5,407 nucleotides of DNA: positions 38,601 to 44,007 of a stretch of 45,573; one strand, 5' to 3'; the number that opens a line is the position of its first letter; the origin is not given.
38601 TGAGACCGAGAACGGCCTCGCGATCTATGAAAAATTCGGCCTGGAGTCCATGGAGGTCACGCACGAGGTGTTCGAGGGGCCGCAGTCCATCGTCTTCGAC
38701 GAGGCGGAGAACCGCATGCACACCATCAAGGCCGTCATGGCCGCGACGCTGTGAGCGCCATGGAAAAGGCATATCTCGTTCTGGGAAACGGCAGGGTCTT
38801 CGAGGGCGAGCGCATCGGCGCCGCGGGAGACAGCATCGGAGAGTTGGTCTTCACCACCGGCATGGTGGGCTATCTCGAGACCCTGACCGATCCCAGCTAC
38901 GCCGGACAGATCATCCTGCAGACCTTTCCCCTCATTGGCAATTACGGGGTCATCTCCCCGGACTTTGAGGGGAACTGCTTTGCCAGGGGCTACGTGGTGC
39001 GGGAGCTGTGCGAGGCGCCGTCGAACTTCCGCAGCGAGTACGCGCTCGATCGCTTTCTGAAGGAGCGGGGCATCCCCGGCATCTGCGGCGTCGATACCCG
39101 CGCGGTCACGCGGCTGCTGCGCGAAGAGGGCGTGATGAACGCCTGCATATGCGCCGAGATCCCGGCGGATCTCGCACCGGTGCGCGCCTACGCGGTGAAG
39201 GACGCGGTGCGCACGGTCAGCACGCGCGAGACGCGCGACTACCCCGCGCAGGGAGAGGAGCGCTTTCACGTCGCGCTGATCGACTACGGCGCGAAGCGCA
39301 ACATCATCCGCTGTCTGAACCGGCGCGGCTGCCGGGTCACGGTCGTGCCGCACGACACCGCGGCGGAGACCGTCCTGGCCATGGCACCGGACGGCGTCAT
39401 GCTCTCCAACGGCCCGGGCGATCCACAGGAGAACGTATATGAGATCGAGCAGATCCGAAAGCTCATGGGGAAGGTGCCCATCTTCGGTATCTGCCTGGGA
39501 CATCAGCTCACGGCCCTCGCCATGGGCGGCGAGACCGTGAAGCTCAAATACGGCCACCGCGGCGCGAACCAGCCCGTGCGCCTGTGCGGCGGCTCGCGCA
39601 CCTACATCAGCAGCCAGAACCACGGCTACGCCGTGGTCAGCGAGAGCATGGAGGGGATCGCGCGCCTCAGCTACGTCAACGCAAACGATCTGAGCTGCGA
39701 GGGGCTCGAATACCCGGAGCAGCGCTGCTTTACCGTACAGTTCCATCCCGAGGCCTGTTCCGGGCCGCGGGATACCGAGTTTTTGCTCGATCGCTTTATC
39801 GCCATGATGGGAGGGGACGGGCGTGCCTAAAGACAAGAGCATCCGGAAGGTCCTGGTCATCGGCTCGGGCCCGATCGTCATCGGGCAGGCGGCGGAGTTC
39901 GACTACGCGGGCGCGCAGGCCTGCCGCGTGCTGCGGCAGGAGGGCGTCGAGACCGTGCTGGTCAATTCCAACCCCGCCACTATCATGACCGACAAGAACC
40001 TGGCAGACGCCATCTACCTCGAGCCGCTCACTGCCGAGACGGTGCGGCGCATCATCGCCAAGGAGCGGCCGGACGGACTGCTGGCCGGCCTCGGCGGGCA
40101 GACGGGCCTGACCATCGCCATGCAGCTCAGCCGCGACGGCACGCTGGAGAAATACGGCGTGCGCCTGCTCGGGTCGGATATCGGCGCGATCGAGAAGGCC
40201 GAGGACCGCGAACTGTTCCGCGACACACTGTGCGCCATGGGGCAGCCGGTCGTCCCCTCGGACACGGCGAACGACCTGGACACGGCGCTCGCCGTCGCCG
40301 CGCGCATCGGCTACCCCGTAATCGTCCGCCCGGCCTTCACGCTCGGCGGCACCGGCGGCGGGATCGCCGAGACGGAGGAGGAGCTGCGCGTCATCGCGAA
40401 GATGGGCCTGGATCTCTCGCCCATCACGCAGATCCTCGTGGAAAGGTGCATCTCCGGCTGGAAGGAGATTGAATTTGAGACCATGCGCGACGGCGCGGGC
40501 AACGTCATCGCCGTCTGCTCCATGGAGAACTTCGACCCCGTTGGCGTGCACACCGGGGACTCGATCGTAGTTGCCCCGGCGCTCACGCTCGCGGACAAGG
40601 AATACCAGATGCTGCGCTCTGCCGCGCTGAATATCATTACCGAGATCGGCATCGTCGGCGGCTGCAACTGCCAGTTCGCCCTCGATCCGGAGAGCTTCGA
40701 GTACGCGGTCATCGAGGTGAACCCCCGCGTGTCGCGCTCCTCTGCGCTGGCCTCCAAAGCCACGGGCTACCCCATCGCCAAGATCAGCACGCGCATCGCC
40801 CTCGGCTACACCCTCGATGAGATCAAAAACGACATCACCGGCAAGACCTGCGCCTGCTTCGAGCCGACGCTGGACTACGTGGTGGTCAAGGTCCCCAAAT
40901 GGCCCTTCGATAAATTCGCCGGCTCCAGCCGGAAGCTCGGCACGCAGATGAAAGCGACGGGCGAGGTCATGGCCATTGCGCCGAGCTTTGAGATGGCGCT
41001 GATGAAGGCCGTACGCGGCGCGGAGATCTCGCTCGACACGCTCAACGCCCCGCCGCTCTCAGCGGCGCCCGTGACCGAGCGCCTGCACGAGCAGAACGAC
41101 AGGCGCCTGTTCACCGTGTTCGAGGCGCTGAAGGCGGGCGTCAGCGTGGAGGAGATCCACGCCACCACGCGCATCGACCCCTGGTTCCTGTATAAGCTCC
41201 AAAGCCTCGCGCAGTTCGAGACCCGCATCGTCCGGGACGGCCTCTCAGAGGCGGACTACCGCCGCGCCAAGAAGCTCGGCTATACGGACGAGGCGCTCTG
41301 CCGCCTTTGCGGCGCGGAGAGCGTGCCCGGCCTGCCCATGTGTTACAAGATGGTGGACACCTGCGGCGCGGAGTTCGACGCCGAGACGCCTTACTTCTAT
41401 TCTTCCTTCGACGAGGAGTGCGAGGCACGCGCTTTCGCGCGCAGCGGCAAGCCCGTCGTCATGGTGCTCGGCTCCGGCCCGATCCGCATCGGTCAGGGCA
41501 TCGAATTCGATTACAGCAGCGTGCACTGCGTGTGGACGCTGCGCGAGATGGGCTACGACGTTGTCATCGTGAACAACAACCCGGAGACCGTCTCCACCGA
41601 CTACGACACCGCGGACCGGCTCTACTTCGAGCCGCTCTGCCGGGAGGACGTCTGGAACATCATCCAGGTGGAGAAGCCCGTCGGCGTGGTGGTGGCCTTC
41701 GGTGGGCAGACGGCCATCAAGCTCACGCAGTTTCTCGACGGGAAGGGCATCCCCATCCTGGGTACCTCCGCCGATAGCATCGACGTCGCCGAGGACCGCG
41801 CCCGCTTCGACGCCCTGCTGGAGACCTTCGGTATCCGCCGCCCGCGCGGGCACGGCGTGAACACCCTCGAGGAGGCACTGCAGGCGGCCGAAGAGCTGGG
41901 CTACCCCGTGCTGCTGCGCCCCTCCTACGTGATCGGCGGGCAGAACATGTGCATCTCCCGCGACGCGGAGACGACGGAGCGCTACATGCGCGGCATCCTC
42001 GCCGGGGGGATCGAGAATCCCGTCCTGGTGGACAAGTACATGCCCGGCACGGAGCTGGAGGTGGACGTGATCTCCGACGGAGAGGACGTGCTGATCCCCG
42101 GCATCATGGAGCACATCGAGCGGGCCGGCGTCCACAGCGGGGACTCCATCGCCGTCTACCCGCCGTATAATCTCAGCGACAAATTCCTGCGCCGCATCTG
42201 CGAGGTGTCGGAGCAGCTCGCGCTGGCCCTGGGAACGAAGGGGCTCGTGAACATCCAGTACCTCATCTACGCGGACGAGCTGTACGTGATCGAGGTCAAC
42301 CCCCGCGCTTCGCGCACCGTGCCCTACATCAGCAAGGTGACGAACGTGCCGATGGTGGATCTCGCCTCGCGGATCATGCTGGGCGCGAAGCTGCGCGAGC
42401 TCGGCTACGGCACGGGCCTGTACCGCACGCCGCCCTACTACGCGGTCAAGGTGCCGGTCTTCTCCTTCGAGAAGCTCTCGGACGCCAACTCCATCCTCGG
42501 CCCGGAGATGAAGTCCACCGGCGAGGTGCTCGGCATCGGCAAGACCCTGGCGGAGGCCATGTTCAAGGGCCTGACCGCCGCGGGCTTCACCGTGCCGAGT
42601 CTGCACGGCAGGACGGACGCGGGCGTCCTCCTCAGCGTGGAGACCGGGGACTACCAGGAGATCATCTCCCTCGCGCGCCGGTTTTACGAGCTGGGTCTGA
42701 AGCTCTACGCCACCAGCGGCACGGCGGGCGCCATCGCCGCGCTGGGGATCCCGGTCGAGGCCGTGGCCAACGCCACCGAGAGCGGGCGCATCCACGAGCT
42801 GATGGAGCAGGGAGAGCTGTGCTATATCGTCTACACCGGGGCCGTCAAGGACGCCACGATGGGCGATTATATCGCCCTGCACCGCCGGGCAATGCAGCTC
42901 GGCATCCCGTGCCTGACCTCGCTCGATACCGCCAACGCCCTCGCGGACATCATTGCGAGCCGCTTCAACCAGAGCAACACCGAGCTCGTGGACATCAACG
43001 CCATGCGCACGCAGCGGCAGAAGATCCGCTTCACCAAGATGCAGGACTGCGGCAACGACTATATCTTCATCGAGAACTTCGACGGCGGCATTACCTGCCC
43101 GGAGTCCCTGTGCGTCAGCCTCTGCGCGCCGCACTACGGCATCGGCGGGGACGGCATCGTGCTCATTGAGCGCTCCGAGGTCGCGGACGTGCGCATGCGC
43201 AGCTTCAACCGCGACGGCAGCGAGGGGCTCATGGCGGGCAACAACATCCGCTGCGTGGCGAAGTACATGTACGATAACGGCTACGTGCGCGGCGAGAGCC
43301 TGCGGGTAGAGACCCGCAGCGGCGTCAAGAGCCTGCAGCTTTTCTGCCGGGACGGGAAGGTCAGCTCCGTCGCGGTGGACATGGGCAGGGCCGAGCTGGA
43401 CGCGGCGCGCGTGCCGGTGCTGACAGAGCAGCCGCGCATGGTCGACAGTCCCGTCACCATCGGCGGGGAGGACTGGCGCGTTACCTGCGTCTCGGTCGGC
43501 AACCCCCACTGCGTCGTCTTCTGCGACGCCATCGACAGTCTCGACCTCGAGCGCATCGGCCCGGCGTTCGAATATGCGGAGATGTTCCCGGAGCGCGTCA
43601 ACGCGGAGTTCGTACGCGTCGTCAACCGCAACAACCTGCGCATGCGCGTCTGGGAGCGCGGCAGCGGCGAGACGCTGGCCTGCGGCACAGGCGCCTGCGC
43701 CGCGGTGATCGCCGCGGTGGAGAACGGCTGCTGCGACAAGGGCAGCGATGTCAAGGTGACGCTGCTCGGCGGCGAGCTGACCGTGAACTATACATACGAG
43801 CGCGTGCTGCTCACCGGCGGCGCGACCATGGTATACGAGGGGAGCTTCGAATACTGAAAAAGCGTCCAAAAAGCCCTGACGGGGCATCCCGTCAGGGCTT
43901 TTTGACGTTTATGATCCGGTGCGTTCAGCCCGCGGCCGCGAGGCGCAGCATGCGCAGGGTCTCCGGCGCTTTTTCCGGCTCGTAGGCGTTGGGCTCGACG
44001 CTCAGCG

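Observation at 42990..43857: CarB fused seamlessly to a DapF-like domain whose first catalytic cysteine is replaced by alanine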

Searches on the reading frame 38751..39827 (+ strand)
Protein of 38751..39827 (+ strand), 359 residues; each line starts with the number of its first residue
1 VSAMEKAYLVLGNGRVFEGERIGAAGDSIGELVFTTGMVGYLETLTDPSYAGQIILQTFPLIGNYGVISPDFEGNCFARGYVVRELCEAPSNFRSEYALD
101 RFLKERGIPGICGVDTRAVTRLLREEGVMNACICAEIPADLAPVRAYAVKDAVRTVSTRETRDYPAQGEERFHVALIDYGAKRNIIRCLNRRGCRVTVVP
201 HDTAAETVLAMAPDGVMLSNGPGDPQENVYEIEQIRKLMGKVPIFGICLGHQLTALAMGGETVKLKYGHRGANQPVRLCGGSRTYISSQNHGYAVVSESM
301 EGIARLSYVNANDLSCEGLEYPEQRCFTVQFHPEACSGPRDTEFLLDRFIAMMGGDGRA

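Call 32: search_protein_families(library=pfam, proteins=[window:38751-39827:+], max_evalue=0.00001)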
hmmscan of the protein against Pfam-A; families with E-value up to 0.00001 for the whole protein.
window:38751-39827:+ (359 aa): 3 families
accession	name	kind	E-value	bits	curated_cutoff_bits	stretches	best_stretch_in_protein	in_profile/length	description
PF00988.28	CPSase_sm_chain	-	5.8e-48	162.3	27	1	9-133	1-126/126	Carbamoyl-phosphate synthase small chain, CPSase domain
PF00117.34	GATase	-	1.2e-47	162.5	22.8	1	176-351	2-189/190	Glutamine amidotransferase class-I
PF07722.19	Peptidase_C26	-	9e-07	29.3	20.5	0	221-334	84-219/219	Peptidase C26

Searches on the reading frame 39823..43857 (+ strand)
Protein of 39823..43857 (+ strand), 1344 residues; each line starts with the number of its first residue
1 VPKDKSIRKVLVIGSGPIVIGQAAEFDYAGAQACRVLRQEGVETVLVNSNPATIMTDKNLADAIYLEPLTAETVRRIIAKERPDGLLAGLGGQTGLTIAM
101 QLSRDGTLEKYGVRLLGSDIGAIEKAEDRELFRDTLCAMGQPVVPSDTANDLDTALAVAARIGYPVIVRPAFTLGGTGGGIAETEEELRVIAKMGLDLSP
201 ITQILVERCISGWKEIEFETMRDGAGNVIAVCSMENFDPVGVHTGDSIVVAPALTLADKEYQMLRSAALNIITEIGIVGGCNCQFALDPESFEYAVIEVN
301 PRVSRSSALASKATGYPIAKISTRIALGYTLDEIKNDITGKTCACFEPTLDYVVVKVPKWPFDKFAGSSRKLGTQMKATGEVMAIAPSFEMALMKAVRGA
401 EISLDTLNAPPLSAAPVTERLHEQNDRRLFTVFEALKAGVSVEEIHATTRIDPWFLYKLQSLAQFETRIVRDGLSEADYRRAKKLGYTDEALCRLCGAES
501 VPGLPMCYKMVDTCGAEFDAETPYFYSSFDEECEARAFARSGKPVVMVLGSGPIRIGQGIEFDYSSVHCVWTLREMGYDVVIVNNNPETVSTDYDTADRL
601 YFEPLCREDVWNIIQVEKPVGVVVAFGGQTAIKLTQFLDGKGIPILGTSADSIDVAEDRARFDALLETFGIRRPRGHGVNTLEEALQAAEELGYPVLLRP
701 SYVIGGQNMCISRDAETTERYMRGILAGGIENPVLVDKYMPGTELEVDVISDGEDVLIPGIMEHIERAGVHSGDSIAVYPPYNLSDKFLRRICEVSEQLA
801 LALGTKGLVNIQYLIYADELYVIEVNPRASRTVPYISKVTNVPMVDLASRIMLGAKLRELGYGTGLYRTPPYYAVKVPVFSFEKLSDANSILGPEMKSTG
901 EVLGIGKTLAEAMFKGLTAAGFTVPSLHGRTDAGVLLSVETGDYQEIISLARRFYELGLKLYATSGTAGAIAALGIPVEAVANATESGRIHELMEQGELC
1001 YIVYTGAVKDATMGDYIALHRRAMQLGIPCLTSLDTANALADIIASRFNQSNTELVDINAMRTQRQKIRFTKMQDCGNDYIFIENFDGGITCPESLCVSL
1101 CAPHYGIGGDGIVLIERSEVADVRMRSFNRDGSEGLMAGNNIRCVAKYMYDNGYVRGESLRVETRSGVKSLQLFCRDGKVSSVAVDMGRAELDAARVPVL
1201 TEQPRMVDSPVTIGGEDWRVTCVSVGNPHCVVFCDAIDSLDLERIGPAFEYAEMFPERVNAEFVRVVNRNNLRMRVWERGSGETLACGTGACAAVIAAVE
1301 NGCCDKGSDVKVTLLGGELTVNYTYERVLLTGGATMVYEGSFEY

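Call 3: search_protein_families(library=pfam, proteins=[window:39823-43857:+], max_evalue=0.01)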
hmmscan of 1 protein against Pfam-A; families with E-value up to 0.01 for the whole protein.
window:39823-43857:+ (1344 aa): 11 families
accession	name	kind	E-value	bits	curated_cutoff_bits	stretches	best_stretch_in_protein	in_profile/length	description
PF02786.22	CPSase_L_D2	-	1.8e-109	364.6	19.8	2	128-333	1-210/211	Carbamoyl-phosphate synthase L chain, ATP binding domain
PF25596.1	CPSase_L_D1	-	1.5e-93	309.2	27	2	7-124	2-117/118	Carbamoyl phosphate synthase preATP-grasp domain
PF01678.24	DAP_epimerase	-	3.2e-54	182.6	34.7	2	1222-1336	2-120/121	Diaminopimelate epimerase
PF02787.25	CPSase_L_D3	-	4.9e-24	84.6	26.6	1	419-495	1-79/80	Carbamoyl-phosphate synthetase large chain, oligomerisation domain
PF02142.27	MGS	-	1.3e-13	51.3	24.1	1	946-1032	1-94/94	MGS-like domain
PF07478.18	Dala_Dala_lig_C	-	2.1e-12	47.4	24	2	151-301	24-174/204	D-ala D-ala ligase C-terminus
PF02655.19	ATP-grasp_3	-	8.8e-12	45.8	23.2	1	687-829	25-157/160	ATP-grasp domain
PF15632.11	ATPgrasp_Ter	-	1.4e-11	44.8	29.1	1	733-854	4-110/131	ATP-grasp in the biosynthetic pathway with Ter operon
PF02222.28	ATP-grasp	-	1.8e-11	44.5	27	2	666-829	3-163/179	ATP-grasp domain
PF13549.11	ATP-grasp_5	-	2.7e-07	30.6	27.6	0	663-699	16-52/221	ATP-grasp domain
PF01071.24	GARS_A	-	8.3e-07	29.5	27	1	664-758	8-107/194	Phosphoribosylglycinamide synthetase, ATP-grasp (A) domain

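Call 4: search_protein_families(library=ncbifam, proteins=[window:39823-43857:+], max_evalue=0.01)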
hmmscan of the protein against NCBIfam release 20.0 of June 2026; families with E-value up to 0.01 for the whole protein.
window:39823-43857:+ (1344 aa): 47 families (the best 25 are shown)
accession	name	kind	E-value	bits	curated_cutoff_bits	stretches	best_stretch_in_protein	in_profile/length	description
NF003671.0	PRK05294.1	equivalog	0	1423.9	599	1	1-1047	1-1049/1058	carbamoyl-phosphate synthase large subunit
TIGR01369.1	CPSaseII_lrg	equivalog_domain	0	1388.3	1027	1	2-1042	1-1050/1052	carbamoyl-phosphate synthase (glutamine-hydrolyzing) large subunit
TIGR00652.1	DapF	equivalog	3.6e-78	262.7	114.65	1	1068-1342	1-268/270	diaminopimelate epimerase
NF038284.1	bifunc_DapF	exception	1.4e-29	103.2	350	1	1091-1332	27-252/254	bifunctional diaminopimelate epimerase/glutamate racemase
TIGR01235.1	pyruv_carbox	equivalog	3.1e-29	101.1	1114.45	2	108-337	95-327/1143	pyruvate carboxylase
NF005525.0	PRK07178.1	equivalog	9.4e-29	100.4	768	2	107-341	93-329/471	acetyl-CoA carboxylase biotin carboxylase subunit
NF009471.0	PRK12833.1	equivalog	1.4e-28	99.7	686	2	108-344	98-337/467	acetyl-CoA carboxylase biotin carboxylase subunit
NF009554.0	PRK12999.1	equivalog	2.7e-28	98.3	965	2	109-337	100-331/1147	pyruvate carboxylase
NF006406.0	PRK08654.1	equivalog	9.6e-27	93.6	739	2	107-341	94-330/499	acetyl-CoA carboxylase biotin carboxylase subunit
NF006367.0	PRK08591.1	subfamily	1.8e-26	92.9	597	2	107-340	94-330/451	acetyl-CoA carboxylase biotin carboxylase subunit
NF053643.1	Ddl_archaea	equivalog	1.4e-24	86.7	500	2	574-844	19-288/367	putative pseudomurein biosynthesis ATP-grasp protein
TIGR00514.1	accC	equivalog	2.3e-24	86.1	626.5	2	108-340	95-330/449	acetyl-CoA carboxylase biotin carboxylase subunit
NF006286.0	PRK08462.1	equivalog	4e-23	82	740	2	110-335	99-327/445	acetyl-CoA carboxylase biotin carboxylase subunit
NF009402.0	PRK12767.1-1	equivalog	1.4e-22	80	218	2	29-310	15-283/329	carbamoyl phosphate synthase-like protein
NF004085.0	PRK05586.1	equivalog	4.1e-20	72.1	723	2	111-339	98-329/448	acetyl-CoA carboxylase biotin carboxylase subunit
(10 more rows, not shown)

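Call 13: find_encoding_contigs(protein=window:39823-43857:+, flank=10000, max_places=6)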
Protein window:39823-43857:+ (1344 aa): no gene with exactly this product is on record in the collection.
